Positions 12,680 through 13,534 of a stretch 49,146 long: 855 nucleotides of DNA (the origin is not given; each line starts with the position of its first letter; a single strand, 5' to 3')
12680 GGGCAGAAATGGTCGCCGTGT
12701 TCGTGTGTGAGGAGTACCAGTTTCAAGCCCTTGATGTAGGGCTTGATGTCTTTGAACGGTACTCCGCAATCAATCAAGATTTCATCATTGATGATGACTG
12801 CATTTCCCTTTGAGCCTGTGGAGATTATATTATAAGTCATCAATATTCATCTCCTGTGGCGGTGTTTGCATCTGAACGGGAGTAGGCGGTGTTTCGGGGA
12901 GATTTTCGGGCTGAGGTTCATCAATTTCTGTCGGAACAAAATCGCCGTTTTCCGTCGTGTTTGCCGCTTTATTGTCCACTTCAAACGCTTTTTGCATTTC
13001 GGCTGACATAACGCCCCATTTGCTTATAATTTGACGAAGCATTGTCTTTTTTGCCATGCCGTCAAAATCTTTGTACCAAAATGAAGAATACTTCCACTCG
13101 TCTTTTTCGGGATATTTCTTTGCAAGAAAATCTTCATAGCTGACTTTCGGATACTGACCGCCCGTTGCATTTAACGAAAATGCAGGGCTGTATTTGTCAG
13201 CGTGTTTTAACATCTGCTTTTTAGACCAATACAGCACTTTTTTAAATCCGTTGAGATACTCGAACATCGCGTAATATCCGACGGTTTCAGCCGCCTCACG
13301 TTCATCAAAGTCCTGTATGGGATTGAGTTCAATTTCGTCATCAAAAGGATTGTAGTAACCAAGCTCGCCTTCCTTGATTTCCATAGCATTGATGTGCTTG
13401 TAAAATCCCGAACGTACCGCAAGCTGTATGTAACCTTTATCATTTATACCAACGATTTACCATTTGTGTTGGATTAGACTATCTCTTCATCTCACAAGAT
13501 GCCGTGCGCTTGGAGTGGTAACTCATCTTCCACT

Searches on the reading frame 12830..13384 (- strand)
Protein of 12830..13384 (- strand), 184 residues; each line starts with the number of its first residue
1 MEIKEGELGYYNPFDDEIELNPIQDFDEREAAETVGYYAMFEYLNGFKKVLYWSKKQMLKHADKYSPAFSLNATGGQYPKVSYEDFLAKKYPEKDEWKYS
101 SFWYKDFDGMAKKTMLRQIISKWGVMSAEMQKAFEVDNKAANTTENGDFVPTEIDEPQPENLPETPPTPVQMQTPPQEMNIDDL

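Call 90: search_protein_families(library=pfam, proteins=[window:12830-13384:-], max_evalue=0.001)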
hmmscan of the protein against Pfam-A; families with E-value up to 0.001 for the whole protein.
window:12830-13384:- (184 aa): 1 family
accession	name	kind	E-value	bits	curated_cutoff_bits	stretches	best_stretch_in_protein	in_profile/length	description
PF03837.19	RecT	-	1.6e-15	57.6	24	1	15-139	95-187/198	RecT family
